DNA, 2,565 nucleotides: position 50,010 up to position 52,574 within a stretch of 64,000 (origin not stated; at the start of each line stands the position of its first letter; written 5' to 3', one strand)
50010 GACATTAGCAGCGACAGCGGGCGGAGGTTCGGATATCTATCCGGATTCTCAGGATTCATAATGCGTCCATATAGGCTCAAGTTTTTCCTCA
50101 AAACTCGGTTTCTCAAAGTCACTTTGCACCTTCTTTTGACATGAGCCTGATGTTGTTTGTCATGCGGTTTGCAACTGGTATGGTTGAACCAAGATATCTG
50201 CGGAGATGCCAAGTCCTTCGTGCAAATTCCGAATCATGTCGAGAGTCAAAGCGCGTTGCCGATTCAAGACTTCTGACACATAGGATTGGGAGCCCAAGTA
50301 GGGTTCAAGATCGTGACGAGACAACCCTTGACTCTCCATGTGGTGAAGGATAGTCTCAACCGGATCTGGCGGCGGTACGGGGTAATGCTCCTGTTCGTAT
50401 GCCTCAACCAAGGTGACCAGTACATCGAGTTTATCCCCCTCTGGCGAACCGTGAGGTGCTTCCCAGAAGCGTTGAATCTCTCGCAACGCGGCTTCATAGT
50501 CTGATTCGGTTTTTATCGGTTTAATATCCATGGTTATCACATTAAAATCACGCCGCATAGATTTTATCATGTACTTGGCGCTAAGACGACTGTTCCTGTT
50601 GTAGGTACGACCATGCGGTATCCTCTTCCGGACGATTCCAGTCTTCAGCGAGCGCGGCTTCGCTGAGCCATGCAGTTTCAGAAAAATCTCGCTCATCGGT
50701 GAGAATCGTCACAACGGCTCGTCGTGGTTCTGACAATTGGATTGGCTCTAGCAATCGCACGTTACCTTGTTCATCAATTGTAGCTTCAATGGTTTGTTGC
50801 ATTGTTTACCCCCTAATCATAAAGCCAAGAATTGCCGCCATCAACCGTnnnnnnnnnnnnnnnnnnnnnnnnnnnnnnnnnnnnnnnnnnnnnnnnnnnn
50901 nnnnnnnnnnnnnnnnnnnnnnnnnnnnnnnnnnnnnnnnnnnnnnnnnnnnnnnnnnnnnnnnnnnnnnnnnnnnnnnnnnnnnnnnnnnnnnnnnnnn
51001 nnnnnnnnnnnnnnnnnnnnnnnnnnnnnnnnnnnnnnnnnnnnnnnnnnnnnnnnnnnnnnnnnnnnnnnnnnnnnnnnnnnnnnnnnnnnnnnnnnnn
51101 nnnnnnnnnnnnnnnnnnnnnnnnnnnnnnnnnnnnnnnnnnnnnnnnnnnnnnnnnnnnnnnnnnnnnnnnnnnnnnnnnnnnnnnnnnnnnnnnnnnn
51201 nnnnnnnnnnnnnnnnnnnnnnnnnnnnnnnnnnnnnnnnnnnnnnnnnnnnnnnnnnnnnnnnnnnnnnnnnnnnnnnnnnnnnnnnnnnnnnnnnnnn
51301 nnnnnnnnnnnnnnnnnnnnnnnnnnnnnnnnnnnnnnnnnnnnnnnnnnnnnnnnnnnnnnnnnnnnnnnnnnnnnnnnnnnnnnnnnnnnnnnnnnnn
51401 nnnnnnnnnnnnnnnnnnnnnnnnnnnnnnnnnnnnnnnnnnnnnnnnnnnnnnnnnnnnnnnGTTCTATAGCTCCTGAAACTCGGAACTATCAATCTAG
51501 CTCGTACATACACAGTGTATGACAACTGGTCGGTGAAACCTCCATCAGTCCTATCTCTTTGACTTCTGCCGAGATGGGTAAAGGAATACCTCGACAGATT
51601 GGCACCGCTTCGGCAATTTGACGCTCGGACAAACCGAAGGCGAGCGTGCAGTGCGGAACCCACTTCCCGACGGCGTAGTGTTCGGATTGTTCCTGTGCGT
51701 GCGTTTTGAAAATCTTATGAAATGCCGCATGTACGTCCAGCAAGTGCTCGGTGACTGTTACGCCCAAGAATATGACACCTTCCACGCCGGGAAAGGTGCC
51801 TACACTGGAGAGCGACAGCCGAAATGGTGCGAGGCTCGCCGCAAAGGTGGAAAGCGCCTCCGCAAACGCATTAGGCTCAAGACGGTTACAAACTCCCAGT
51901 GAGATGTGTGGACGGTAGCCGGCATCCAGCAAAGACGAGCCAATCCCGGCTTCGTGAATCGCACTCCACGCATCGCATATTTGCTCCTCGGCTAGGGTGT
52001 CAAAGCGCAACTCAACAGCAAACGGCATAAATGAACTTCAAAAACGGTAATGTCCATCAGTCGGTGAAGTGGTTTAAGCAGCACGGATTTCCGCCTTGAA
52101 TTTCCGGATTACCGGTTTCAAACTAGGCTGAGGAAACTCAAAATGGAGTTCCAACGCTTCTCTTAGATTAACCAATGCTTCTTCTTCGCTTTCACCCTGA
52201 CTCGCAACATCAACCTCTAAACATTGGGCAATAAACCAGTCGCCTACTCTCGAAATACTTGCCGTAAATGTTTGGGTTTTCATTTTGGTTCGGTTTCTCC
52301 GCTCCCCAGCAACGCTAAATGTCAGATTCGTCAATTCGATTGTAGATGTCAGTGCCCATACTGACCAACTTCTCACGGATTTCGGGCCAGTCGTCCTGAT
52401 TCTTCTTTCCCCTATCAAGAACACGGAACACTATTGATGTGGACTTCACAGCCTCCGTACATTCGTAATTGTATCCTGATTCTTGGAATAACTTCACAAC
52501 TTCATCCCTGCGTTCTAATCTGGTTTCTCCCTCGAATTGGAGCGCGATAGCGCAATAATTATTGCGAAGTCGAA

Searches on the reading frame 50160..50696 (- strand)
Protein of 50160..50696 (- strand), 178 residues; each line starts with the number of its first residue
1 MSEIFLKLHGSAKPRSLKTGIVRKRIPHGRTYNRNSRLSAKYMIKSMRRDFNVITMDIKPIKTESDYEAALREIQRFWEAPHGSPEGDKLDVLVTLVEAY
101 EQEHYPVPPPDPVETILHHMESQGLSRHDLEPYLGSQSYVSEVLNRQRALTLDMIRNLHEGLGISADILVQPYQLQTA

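Call 62: search_protein_families(library=pfam, proteins=[window:50160-50696:-], max_evalue=0.001)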
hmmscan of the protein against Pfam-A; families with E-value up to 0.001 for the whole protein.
window:50160-50696:- (178 aa): 1 family
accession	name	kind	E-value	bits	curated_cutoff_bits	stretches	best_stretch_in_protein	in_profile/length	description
PF01381.28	HTH_3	-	7.9e-06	26.3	23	1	121-169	6-55/55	Helix-turn-helix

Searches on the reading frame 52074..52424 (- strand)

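Call 22: search_protein_families(library=pfam, proteins=[window:52074-52424:-], max_evalue=0.001)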
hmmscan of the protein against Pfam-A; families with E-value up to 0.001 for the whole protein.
window:52074-52424:- (116 aa): 1 family
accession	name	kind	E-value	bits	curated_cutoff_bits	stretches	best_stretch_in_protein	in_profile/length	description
PF24113.1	DUF7387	-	7.5e-07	29.9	27.9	1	57-98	17-58/85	Family of unknown function (DUF7387)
